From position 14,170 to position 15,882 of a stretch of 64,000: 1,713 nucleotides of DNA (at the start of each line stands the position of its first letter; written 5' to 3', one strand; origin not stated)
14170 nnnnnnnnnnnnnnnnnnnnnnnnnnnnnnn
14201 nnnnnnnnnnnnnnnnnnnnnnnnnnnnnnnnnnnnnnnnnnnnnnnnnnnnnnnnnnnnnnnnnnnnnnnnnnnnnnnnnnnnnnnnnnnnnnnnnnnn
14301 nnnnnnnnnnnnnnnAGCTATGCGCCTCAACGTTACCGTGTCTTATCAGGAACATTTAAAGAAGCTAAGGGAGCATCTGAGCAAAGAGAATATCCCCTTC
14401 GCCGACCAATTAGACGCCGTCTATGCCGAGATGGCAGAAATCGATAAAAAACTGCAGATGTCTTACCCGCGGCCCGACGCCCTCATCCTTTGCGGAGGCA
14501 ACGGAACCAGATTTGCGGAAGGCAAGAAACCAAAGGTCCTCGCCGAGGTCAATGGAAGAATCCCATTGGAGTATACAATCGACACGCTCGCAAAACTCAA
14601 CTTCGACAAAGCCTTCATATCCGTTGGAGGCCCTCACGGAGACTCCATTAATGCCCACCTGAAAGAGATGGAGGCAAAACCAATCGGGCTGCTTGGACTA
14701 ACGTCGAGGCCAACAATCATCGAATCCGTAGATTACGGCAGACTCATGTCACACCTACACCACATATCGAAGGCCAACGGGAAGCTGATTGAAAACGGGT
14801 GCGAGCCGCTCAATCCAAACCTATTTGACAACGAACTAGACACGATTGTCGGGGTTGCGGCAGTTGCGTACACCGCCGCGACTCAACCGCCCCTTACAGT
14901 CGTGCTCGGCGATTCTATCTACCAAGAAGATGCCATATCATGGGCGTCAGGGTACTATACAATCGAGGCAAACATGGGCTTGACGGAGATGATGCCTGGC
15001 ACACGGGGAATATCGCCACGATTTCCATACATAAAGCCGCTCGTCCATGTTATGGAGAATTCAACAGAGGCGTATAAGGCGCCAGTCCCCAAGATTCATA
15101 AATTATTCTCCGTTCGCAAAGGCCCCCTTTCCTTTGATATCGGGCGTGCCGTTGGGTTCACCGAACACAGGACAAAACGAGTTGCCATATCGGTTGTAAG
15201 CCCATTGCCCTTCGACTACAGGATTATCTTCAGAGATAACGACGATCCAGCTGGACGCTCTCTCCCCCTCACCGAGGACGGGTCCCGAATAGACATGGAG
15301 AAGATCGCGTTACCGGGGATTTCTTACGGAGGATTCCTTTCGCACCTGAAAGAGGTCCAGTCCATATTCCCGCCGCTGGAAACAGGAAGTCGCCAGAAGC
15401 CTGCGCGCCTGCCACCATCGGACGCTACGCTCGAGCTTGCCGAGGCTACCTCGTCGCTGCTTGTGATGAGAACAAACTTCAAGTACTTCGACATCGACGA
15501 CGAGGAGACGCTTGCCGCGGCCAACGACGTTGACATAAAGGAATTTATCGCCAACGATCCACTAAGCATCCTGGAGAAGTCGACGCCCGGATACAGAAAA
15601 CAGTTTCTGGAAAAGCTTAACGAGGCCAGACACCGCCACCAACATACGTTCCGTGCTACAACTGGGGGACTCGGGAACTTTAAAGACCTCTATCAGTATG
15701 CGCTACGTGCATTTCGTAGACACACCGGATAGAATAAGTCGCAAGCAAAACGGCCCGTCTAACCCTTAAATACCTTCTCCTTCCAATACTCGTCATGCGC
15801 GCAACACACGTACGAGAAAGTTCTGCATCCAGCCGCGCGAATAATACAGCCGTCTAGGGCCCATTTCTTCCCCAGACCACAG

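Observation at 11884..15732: Candidate uncharacterised module: four SD-led micro-ORFs plus an NTase/HEPN-like protein, divergent from a Csa3/CARF-like regulator and an NTP-transferase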

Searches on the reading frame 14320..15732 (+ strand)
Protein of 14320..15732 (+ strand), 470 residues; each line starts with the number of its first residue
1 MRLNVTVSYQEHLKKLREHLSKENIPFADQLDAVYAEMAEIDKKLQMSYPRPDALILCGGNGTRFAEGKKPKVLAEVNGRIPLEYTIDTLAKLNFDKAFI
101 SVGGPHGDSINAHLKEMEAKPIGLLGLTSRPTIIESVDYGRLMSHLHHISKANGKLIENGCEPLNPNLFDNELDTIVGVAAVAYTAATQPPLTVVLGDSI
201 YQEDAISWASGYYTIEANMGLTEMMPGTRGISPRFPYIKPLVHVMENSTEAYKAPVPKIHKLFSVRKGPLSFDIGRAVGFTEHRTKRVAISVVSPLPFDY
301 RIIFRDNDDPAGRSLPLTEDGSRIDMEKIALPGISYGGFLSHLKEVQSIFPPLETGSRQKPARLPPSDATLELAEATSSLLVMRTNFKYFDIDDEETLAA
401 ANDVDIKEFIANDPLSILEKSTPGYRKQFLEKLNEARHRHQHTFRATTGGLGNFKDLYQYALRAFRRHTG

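Call 6: search_protein_families(library=pfam, max_evalue=1, proteins=[window:14320-15732:+])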
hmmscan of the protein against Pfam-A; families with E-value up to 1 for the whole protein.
window:14320-15732:+ (470 aa): 1 family
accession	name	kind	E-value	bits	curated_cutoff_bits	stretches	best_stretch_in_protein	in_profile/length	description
PF12804.13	NTP_transf_3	-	9.5e-08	32.8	27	1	54-106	1-50/160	MobA-like NTP transferase domain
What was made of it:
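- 14320..15732 (+): NTP470: divergent sugar/alcohol-phosphate nucleotidylyltransferase (MobA-like/GT-A fold) with a long uncharacterised C-terminal part. NTP_transf_3, E = 9.5e-8, for residues 54-106 (call 6).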

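Call 7: search_protein_families(library=ncbifam, max_evalue=1, proteins=[window:14320-15732:+])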
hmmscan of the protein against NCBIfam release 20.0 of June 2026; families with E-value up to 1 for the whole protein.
window:14320-15732:+ (470 aa): 19 families
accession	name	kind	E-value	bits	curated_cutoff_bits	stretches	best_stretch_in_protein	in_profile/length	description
TIGR00454.1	TIGR00454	hypoth_equivalog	2.2e-07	30.9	174.7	1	53-117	2-63/183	TIGR00454 family protein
NF001457.0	PRK00317.1-3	equivalog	2.5e-05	23.9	164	1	54-101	4-49/200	molybdenum cofactor guanylyltransferase MobA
TIGR01173.1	glmU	equivalog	6.6e-05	21.9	366.85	1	54-118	3-65/452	bifunctional UDP-N-acetylglucosamine diphosphorylase/glucosamine-1-phosphate N-acetyltransferase GlmU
NF041313.1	UDPGP_AglF_Halo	equivalog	9.4e-05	22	400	1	53-122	2-73/234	UTP--glucose-1-phosphate uridylyltransferase AglF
NF010934.1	PRK14354.1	equivalog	0.00023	19.8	450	1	54-116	2-62/447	bifunctional UDP-N-acetylglucosamine diphosphorylase/glucosamine-1-phosphate N-acetyltransferase GlmU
NF010936.0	PRK14356.1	equivalog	0.00024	20.1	666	1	53-120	7-72/456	bifunctional UDP-N-acetylglucosamine diphosphorylase/glucosamine-1-phosphate N-acetyltransferase GlmU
NF045495.1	AdoCbiPCobY_Meth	equivalog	0.00047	19.7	250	1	53-114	2-61/195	adenosylcobinamide-phosphate guanylyltransferase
NF010933.0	PRK14353.1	equivalog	0.0011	17.7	505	1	54-118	8-70/453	bifunctional UDP-N-acetylglucosamine diphosphorylase/glucosamine-1-phosphate N-acetyltransferase GlmU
NF010932.0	PRK14352.1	equivalog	0.0017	17.1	611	1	54-119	9-72/488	bifunctional UDP-N-acetylglucosamine diphosphorylase/glucosamine-1-phosphate N-acetyltransferase GlmU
TIGR00453.1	ispD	equivalog_domain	0.0022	17.5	181.3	1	54-99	2-47/219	2-C-methyl-D-erythritol 4-phosphate cytidylyltransferase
NF045697.1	MurNAcPUrMurU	equivalog_domain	0.0043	16.5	370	1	55-120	1-67/229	N-acetylmuramate alpha-1-phosphate uridylyltransferase MurU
NF010940.0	PRK14360.1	equivalog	0.0046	15.6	602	1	56-117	6-65/452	bifunctional UDP-N-acetylglucosamine diphosphorylase/glucosamine-1-phosphate N-acetyltransferase GlmU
TIGR01208.1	rmlA_long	equivalog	0.018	13.9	320.25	1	54-118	2-68/353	glucose-1-phosphate thymidylyltransferase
TIGR03992.1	Arch_glmU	subfamily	0.021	13.7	292.1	1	53-118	2-68/393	bifunctional sugar-1-phosphate nucleotidylyltransferase/acetyltransferase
NF001183.0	PRK00155.1-3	subfamily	0.024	13.9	166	1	54-102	4-53/237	D-ribitol-5-phosphate cytidylyltransferase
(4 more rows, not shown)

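Call 16: search_protein_families(library=padloc, max_evalue=1, proteins=[window:14320-15732:+])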
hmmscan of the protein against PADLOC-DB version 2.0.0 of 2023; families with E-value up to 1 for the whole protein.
window:14320-15732:+ (470 aa): 0 families

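Call 17: search_protein_families(library=phrogs, max_evalue=1, proteins=[window:14320-15732:+])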
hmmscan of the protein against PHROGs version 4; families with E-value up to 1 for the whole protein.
window:14320-15732:+ (470 aa): 2 families
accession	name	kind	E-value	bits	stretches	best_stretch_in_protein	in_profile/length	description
phrog_3980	-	unknown function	0.027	14.1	1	54-100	5-53/495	-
phrog_14520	-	head and packaging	0.11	13.6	1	143-161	1-19/145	virion structural protein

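Call 68: search_solved_structures(query=window:14320-15732:+, max_evalue=1)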
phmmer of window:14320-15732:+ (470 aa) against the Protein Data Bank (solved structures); distinct sequences matched with E-value up to 1: 8.
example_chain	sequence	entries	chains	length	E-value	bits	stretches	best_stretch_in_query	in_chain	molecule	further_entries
9dqf_A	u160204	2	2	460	0.0023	19.9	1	51-117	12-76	Bifunctional protein GlmU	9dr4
3rsb_A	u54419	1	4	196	0.044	15.7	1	53-103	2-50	Adenosylcobinamide-phosphate guanylyltransferase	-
2mzb_A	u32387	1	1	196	0.045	15.7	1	53-103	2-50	Adenosylcobinamide-phosphate guanylyltransferase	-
2v0h_A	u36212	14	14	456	0.19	13.6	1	53-116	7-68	BIFUNCTIONAL PROTEIN GLMU | GLUCOSAMINE-1-PHOSPHATE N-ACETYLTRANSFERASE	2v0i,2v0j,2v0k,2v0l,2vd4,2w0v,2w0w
3f1c_A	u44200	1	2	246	0.43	12.4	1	54-102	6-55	Putative 2-C-methyl-D-erythritol 4-phosphate cytidylyltransferase 2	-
2qkx_A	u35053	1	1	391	0.5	12.2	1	47-106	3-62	Bifunctional protein glmU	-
3foq_A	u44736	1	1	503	0.59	12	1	47-106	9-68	Bifunctional protein glmU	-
3spt_A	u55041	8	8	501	0.61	12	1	47-106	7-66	Bifunctional protein glmU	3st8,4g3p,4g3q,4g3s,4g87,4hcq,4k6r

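Call 99: search_solved_structures(query=A6, max_evalue=0.1)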
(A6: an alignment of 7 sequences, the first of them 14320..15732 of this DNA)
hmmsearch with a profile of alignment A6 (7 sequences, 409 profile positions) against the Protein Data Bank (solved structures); distinct sequences matched with E-value up to 0.1: 79 (the best 60 are shown).
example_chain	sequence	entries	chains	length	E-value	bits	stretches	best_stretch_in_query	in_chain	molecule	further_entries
1jyk_A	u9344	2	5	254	2.5e-10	43.6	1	21-105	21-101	CTP:phosphocholine Cytidylyltransferase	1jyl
7o2n_A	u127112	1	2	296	1.8e-07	34.2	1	26-163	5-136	Probable UTP--glucose-1-phosphate uridylyltransferase YngB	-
7b1r_A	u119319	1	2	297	1.8e-07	34.2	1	26-163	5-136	Probable UTP--glucose-1-phosphate uridylyltransferase YngB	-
2xme_A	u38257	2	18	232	6.5e-07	32.4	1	22-95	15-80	CTP-INOSITOL-1-PHOSPHATE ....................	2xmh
2v0h_A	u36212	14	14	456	2.1e-06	30.7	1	23-71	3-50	BIFUNCTIONAL PROTEIN GLMU | GLUCOSAMINE-1-PHOSPHATE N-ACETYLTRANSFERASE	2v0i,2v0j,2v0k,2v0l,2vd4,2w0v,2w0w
4mnd_A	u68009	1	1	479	5.2e-06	29.4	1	22-95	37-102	CTP L-myo-inositol-1-phosphate cytidylyltransferase/CDP-L-myo-inositol myo-inositolphospho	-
6knj_A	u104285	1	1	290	5.9e-06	29.2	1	27-130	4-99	UTP--glucose-1-phosphate uridylyltransferase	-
9dqf_A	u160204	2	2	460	1.3e-05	28.1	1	27-76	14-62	Bifunctional protein GlmU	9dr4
6ikx_A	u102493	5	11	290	2e-05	27.5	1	27-114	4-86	UTP--glucose-1-phosphate uridylyltransferase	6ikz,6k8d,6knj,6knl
6pd1_A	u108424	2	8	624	2.2e-05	27.3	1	27-127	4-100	Nucleotidyl transferase/aminotransferase, class V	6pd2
5vmk_A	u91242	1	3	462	3.2e-05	26.8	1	23-74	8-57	Bifunctional protein GlmU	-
7k47_A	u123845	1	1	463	3.5e-05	26.7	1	24-79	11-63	Bifunctional protein GlmU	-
9y3p_I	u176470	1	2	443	4.3e-05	26.4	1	25-119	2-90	Translation initiation factor eIF2B subunit gamma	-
6caj_J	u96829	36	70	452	4.5e-05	26.3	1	25-119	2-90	Translation initiation factor eIF-2B subunit gamma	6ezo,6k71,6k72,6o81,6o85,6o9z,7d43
5z09_A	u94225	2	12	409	7.4e-05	25.6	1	27-87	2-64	Dual sugar-1-phosphate nucleotidylyltransferase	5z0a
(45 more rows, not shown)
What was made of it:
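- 14320..15732 (+): The family profile hits LicC (2.5e-10), UDP-glucose pyrophosphorylases and GlmU in the PDB (call 99).
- On Sugar/alcohol-phosphate nucleotidylyltransferase (GT-A, MobA-like): The family profile hits LicC at 2.5e-10 (call 99).
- The family profile hits LicC and UGPases (call 99).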
